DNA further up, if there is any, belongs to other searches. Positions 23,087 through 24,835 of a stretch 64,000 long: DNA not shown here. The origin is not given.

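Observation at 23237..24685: ADP-ribosylglycohydrolase with an uncharacterised C-terminal domain of about 140 aa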

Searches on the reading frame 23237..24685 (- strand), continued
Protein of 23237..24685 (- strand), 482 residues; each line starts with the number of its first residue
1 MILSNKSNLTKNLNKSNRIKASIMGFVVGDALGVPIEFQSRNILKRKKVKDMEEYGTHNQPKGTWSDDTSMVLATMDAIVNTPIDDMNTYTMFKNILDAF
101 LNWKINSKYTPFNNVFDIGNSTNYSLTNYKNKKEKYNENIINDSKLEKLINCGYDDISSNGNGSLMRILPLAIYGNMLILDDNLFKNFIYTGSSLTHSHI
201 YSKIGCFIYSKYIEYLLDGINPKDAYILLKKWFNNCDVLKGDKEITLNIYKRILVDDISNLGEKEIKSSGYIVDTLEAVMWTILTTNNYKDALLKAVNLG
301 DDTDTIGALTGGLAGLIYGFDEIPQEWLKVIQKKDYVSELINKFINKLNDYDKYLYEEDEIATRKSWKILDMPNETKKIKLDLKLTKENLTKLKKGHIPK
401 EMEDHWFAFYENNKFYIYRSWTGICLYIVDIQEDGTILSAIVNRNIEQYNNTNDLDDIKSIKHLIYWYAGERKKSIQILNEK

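Call 21: find_homologous_proteins(query=window:23237-24685:-, max_evalue=1e-20)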
Query window:23237-24685:- (482 aa): 8000 proteins with E <= 1e-20 among 8000 candidates; the best 120 are listed.
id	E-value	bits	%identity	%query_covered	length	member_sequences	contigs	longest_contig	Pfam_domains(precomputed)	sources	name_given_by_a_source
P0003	0.0e+0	1073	99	100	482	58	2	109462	PF03747.20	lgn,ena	-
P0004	5.4e-217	740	69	99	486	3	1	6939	PF03747.20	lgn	-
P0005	3.7e-215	734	68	99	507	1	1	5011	PF03747.20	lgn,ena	-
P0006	3.5e-209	714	65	99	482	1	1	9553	PF03747.20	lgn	-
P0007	1.8e-111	392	54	70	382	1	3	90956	PF03747.20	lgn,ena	-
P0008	5.6e-110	387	56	70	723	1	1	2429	PF03747.20,PF20118.5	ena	-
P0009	1.0e-104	370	54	69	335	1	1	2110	PF03747.20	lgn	-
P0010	2.6e-104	368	44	92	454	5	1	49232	PF03747.20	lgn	-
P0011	2.7e-104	368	54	69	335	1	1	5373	PF03747.20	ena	-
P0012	2.8e-104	368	44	92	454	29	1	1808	PF03747.20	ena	-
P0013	4.6e-104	367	54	69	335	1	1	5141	PF03747.20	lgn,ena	-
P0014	9.7e-103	363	44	88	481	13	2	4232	PF03747.20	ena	-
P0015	3.5e-102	361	53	71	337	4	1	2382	PF03747.20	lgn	-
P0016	1.2e-101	359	43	94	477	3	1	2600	PF03747.20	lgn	-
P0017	1.7e-101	359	44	94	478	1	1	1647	PF03747.20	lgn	-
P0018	2.6e-101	358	54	71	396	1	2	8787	PF03747.20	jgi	-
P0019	4.9e-101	357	56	69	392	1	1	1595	PF03747.20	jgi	-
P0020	5.4e-101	357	46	91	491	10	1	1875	PF03747.20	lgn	-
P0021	7.1e-101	357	44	94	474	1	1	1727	PF03747.20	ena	-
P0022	7.1e-101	357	44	91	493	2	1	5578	PF03747.20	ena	-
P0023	9.2e-101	357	53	72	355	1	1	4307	PF03747.20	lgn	-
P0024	9.8e-101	356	43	91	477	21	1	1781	PF03747.20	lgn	-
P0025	1.1e-100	356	43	91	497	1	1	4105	PF03747.20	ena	-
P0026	1.4e-100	356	43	93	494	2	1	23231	PF03747.20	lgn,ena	-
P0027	1.6e-100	356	52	73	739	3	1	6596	PF03747.20,PF08837.17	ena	-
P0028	2.4e-100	355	52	72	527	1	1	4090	PF03747.20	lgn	-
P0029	2.6e-100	355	44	96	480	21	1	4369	PF03747.20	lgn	-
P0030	2.9e-100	355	52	71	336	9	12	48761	PF03747.20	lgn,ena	-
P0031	3.1e-100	355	44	88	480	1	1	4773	PF03747.20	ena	-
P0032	3.4e-100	355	42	94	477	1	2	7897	PF03747.20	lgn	-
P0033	4.7e-100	354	44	86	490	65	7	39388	PF03747.20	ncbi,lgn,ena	-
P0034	6.0e-100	354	42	94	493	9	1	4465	PF03747.20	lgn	-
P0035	8.6e-100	353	43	96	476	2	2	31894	PF03747.20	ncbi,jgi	jgi:ADP-ribosylglycohydrolase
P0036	1.0e-99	353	51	73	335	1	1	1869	PF03747.20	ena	-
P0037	1.4e-99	353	46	93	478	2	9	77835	PF03747.20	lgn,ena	-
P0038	2.0e-99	352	51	73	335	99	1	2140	PF03747.20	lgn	-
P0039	3.1e-99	351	52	71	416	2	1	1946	PF03747.20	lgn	-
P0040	4.1e-99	351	44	91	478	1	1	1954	PF03747.20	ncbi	-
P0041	5.2e-99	351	53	68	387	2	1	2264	PF03747.20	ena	-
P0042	5.3e-99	351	44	94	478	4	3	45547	PF03747.20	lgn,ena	-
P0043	5.6e-99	351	44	93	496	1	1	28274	PF03747.20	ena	-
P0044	5.8e-99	351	50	71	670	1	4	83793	PF03747.20,PF20118.5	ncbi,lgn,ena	-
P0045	6.2e-99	350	44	93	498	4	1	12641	PF03747.20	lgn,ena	-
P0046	8.0e-99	350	54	68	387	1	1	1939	PF03747.20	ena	-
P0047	9.6e-99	350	45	86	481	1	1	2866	PF03747.20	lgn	-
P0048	1.3e-98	349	54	68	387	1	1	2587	PF03747.20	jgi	-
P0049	1.6e-98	349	43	94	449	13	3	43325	PF03747.20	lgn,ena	-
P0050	1.7e-98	349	54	69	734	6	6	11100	PF03747.20,PF08837.17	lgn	-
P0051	1.8e-98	349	54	69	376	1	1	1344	PF03747.20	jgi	-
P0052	3.0e-98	348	50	73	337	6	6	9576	PF03747.20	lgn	-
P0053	3.2e-98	348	53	68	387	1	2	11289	PF03747.20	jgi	-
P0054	4.4e-98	348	43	94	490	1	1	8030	PF03747.20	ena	-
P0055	4.6e-98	348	45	88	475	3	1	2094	PF03747.20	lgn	-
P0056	4.9e-98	348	40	95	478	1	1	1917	PF03747.20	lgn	-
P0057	5.5e-98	347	43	90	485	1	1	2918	PF03747.20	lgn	-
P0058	6.0e-98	347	43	88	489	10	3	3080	PF03747.20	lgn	-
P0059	9.1e-98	347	43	93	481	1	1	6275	PF03747.20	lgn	-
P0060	9.2e-98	347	44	87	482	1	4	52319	PF03747.20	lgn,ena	-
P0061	2.3e-97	345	48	80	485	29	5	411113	PF03747.20,PF20118.5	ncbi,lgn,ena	-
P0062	2.6e-97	345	51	74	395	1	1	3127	PF03747.20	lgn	-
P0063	2.9e-97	345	42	94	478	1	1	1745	PF03747.20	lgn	-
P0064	3.4e-97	345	51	72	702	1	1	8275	PF03747.20,PF08837.17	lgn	-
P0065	3.5e-97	345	51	72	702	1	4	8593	PF03747.20,PF08837.17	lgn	-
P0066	3.6e-97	345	51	72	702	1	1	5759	PF03747.20,PF08837.17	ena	-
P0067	4.1e-97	344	43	90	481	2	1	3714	PF03747.20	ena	-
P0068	4.1e-97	344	45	87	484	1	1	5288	PF03747.20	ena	-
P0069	1.6e-96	342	44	91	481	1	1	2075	PF03747.20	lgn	-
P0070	2.1e-96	342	42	94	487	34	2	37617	PF03747.20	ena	-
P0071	3.0e-96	342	53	70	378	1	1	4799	PF03747.20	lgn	-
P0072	7.1e-96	340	46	87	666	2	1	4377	PF03747.20,PF20118.5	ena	-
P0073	7.4e-96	340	51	72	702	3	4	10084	PF03747.20,PF08837.17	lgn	-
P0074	8.5e-96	340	51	72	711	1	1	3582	PF03747.20,PF08837.17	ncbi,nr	ncbi:MAG: DUF1810 family protein [Erysipelotrichaceae bacterium]|nr:DUF1810 family protein [Erysipel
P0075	1.8e-95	339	42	94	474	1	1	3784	PF03747.20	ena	-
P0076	2.3e-95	339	40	95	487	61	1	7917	PF03747.20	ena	-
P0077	5.2e-95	338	44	90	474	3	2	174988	PF03747.20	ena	-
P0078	5.9e-95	337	42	95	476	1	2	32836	PF03747.20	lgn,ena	-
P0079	5.9e-95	337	52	69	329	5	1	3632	PF03747.20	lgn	-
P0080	9.5e-95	337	42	95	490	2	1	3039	PF03747.20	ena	-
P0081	1.7e-94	336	50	69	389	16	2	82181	PF03747.20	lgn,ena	-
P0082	2.1e-94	336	43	93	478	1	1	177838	PF03747.20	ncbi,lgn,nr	ncbi:MAG: ADP-ribosylglycohydrolase family protein [Bacilli bacterium]|nr:ADP-ribosylglycohydrolase 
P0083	2.8e-94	335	44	85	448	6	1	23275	PF03747.20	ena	-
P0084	3.6e-94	335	49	70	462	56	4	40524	PF03747.20,PF20118.5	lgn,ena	-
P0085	3.6e-94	335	55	67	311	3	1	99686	PF03747.20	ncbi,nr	ncbi:MAG: ADP-ribosylglycohydrolase family protein [Bacilli bacterium]|nr:ADP-ribosylglycohydrolase 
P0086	3.7e-94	335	48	78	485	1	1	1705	PF03747.20,PF20118.5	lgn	-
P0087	3.7e-94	335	42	93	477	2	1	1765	PF03747.20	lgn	-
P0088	6.3e-94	334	40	94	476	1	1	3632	PF03747.20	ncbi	-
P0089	6.5e-94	334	52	68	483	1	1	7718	PF03747.20,PF20118.5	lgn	-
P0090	7.3e-94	334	43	86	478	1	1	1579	PF03747.20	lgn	-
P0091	1.2e-93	333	43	91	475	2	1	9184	PF03747.20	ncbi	-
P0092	1.4e-93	333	43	87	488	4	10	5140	PF03747.20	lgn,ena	-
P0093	2.0e-93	332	40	96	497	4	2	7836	PF03747.20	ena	-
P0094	4.6e-93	331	42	91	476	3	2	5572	PF03747.20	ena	-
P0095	8.7e-93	330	49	70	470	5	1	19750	PF03747.20,PF20118.5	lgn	-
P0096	8.8e-93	330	47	79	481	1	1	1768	PF03747.20,PF20118.5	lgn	-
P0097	9.2e-93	330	41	94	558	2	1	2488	PF03747.20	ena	-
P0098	1.0e-92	330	41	91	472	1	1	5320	PF03747.20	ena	-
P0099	1.8e-92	329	46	86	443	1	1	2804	PF03747.20,PF20118.5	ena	-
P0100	1.8e-92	329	46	80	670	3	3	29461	PF03747.20,PF20118.5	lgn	-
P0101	5.4e-92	328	51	70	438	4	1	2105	PF03747.20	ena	-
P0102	1.0e-91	327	49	68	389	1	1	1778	PF03747.20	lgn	-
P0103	1.2e-91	326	50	71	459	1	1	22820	PF03747.20,PF20118.5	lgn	-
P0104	1.8e-91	326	45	79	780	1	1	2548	PF03747.20,PF20118.5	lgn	-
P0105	1.4e-90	323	49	68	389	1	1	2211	PF03747.20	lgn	-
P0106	1.7e-90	323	38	97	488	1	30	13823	PF03747.20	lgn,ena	-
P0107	2.4e-90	322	38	97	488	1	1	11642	PF03747.20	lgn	-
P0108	4.0e-90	321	38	97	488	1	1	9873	PF03747.20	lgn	-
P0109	9.6e-90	320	38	97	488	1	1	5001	PF03747.20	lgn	-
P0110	1.2e-89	320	49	69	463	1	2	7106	PF03747.20,PF20118.5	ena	-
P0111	1.2e-89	320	48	73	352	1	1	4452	PF03747.20,PF04947.20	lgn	-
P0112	1.9e-89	319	46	81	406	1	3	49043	PF03747.20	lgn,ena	-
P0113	2.3e-89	319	50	71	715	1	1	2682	PF03747.20,PF08837.17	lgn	-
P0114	2.6e-89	319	50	68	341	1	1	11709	PF03747.20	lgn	-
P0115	3.1e-89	318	41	87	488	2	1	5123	PF03747.20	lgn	-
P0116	6.7e-89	317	42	87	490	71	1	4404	PF03747.20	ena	-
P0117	1.3e-88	316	46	79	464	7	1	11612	PF03747.20,PF20118.5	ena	-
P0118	2.3e-88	316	49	70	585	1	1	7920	PF03747.20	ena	-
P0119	2.8e-88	315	50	69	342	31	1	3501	PF03747.20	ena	-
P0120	1.0e-87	313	50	69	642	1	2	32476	PF03747.20,PF20118.5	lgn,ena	-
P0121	1.4e-87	313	41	87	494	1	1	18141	PF03747.20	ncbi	-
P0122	1.8e-87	313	47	71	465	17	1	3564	PF03747.20,PF20118.5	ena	-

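Call 36: find_related_loci(query=A3, collection=genome_contigs, flank=10000)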
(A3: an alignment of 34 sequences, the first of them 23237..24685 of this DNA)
Query A3 (482 aa) in genome_contigs; peptide patterns used: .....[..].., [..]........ (x = any residue, [..] = any of these).
600 stretches matched a pattern (row limit reached: there are more); 595 encode a relative of the query (tblastn E <= 1e-3); the best 80 are kept; 80 distinct loci.
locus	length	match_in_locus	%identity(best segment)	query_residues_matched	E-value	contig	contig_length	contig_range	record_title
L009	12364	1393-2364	45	21-357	8e-82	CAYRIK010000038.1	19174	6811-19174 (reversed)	MAG TPA_asm: uncultured Lachnospiraceae bacterium isolate SRP350583_co2_414 genome assembly, contig: NODE_4079_length_19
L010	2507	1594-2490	46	22-344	3e-82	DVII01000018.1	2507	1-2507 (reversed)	MAG TPA_asm: Candidatus Coprovivens excrementavium isolate 3297 CHK115__C23062_L2507_ERR2241863, whole genome shotgun se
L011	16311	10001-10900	45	22-344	1e-79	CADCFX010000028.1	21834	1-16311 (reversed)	MAG: uncultured Erysipelotrichaceae bacterium isolate RUG14620 genome assembly, contig: RUG14620_asm_28, whole genome sh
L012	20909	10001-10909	46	19-344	1e-79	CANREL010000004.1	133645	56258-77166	MAG: uncultured Bacilli bacterium isolate Lapin-024__bin108 genome assembly, contig: Lapin-024__NODE_93_length_133645_co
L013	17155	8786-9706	45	9-344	4e-79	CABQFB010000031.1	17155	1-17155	MAG TPA_asm: uncultured Methanobrevibacter sp. isolate MGYG-HGUT-00522 genome assembly, contig: GUT_GENOME014311_31, who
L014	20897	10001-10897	45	22-344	3e-79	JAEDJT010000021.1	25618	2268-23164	MAG: Bacilli bacterium isolate MAG195 NODE_1562_length_25618_cov_9.085436, whole genome shotgun sequence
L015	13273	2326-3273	41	11-344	4e-78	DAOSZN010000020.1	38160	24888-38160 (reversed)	MAG TPA_asm: Bacillota bacterium isolate AMR_MDS_2058 NODE_863_length_38160_cov_11.773494, whole genome shotgun sequence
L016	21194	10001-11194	39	17-413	3e-78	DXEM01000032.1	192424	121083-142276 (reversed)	MAG TPA_asm: Candidatus Anaerostipes excrementavium isolate CHK191-13928 CHK191__C298678_L192424_SAMEA5754835, whole gen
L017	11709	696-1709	40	5-344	4e-78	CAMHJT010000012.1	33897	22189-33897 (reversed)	MAG: uncultured Clostridiaceae bacterium isolate SRR11784281_bin.66_metaWRAP_v1.3_MAG genome assembly, contig: ERZ122033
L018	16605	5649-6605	41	8-349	9e-78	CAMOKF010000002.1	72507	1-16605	MAG: uncultured Firmicutes bacterium isolate SRR873608_bin.62_metaWRAP_v1.3_MAG genome assembly, contig: NODE_676_length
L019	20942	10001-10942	43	11-349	6e-77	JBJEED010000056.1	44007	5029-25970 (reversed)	MAG: Bacilli bacterium isolate LOHA09_bin.008 NODE_386_length_44007_cov_11.796983, whole genome shotgun sequence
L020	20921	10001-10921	45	17-344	9e-77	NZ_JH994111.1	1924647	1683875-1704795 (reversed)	Brachyspira hampsonii 30446 isolate IDAC 161111-01 scaffold00004, whole genome shotgun sequence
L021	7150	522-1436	42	22-340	9e-77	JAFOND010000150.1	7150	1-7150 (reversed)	MAG: Lachnospiraceae bacterium isolate RGIG619 Dairy_cattle_Duodenum.Co__c1915301, whole genome shotgun sequence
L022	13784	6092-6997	46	19-344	5e-76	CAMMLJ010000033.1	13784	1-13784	MAG: uncultured Clostridium sp. isolate ERR7167062_bin.47_MetaWRAP_v1.1_MAG genome assembly, contig: NODE_1950_length_13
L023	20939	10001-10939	42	10-348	3e-76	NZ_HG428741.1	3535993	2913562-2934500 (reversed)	Bacillus massiliigorillae strain G2, whole genome shotgun sequence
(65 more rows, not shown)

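Call 39: find_encoding_contigs(protein=P0082, flank=8000, max_places=2)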
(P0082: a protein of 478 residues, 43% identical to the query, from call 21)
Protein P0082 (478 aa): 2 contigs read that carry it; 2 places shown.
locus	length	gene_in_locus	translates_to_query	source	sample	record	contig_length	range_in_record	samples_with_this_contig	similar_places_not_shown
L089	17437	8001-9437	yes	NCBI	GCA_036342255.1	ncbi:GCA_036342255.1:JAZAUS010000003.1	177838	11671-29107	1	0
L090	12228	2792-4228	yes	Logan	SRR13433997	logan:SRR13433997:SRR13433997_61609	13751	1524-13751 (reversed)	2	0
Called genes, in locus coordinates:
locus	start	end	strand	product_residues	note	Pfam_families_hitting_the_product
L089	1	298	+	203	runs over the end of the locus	-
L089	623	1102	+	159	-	-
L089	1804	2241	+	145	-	-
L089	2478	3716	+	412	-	-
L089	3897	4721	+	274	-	PF12706:Lactamase_B_2 (weak)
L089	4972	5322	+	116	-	-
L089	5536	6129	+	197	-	PF13302:Acetyltransf_3, PF00583:Acetyltransf_1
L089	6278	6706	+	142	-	-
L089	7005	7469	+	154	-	-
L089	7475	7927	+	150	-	PF17032:Zn_ribbon_15 (faint)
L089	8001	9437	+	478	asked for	PF03747:ADP_ribosyl_GH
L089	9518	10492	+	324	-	PF02737:3HCDH_N, PF00725:3HCDH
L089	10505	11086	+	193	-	-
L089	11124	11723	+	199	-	-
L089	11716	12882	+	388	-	-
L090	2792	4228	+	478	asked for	PF03747:ADP_ribosyl_GH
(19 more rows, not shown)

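Call 40: find_encoding_contigs(protein=P0033, flank=8000, max_places=2)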
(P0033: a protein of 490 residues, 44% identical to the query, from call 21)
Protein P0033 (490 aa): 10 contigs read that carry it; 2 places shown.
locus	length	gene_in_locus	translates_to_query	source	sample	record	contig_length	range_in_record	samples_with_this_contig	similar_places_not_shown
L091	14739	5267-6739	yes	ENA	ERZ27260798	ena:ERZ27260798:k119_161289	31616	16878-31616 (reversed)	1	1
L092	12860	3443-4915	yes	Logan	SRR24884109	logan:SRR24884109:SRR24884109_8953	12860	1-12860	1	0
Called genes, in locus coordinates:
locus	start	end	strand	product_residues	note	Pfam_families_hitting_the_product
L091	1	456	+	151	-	?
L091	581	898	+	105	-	PF00768:Peptidase_S11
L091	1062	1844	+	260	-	PF13730:HTH_36 (weak)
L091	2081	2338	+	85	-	PF12844:HTH_19, PF01381:HTH_3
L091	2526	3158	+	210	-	-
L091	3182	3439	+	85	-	-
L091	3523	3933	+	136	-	PF00376:MerR, PF13411:MerR_1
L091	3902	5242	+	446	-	PF02534:T4SS-DNA_transf, PF10412:TrwB_AAD_bind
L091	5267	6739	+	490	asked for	PF03747:ADP_ribosyl_GH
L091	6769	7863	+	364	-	PF04055:Radical_SAM, PF13186:SPASM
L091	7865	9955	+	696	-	-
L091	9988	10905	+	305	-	-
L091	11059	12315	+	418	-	-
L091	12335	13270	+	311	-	-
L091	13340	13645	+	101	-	-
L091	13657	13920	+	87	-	-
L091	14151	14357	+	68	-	-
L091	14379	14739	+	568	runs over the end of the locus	PF00239:Resolvase, PF07508:Recombinase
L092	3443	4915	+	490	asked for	PF03747:ADP_ribosyl_GH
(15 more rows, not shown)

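Call 41: find_encoding_contigs(protein=P0006, flank=8000, max_places=2)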
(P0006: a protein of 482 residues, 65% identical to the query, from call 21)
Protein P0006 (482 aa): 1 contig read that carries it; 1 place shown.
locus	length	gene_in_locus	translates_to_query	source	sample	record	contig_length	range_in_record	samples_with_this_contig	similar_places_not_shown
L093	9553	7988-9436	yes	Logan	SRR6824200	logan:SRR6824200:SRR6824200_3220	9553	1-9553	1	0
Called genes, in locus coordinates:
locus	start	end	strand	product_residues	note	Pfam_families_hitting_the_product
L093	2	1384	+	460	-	?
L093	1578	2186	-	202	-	-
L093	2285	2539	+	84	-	PF13560:HTH_31 (weak), PF01381:HTH_3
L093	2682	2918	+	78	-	PF01381:HTH_3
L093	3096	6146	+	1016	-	-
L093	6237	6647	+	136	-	PF00376:MerR, PF13411:MerR_1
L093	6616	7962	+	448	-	PF02534:T4SS-DNA_transf, PF10412:TrwB_AAD_bind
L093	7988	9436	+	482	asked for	PF03747:ADP_ribosyl_GH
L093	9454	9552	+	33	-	?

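Call 42: predict_structure(alignment_id=A4)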
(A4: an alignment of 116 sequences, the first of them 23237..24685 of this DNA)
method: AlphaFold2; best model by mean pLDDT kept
length: 482 residues; sequences in the alignment: 116
mean_pLDDT: 94.2   pTM: 0.92
mean pLDDT of the five models: 94.2, 94.1, 93.6, 92.8, 92.5
residues with pLDDT >= 90: 433; 70-90: 37; 50-70: 8; < 50: 4
segments of 3 or more residues with pLDDT < 50: 1-3
pLDDT, mean of each block of 10 residues (from residue 1): 50 89 98 94 95 89 96 98 92 97 97 93 97 86 92 94 93 94 95 96 98 95 97 91 94 96 96 98 98 97 96 97 98 98 96 83 98 98 95 96 96 98 98 97 98 97 96 91 79
secondary structure, 60 per line:
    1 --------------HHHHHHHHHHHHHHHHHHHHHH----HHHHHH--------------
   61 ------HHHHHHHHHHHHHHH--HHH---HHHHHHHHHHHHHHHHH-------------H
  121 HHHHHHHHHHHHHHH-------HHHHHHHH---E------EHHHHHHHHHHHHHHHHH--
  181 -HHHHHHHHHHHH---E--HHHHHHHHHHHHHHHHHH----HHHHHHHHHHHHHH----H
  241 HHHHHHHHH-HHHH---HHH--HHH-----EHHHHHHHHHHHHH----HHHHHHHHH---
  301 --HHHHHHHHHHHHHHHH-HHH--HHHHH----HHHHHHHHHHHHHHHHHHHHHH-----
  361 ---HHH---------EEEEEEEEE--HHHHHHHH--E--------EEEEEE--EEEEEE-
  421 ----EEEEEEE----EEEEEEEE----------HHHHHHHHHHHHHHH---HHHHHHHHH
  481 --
elements in order: H15-36 H41-46 H67-81 H90-106 H120-135 H143-150 H162-178 H182-193 H200-217 H222-235 H240-249 H251-254 H272-284 H289-297 H303-318 H325-329 H334-355 E376-384 H387-394 E406-411 E414-419 E425-431 E436-443 H454-468 H472-480
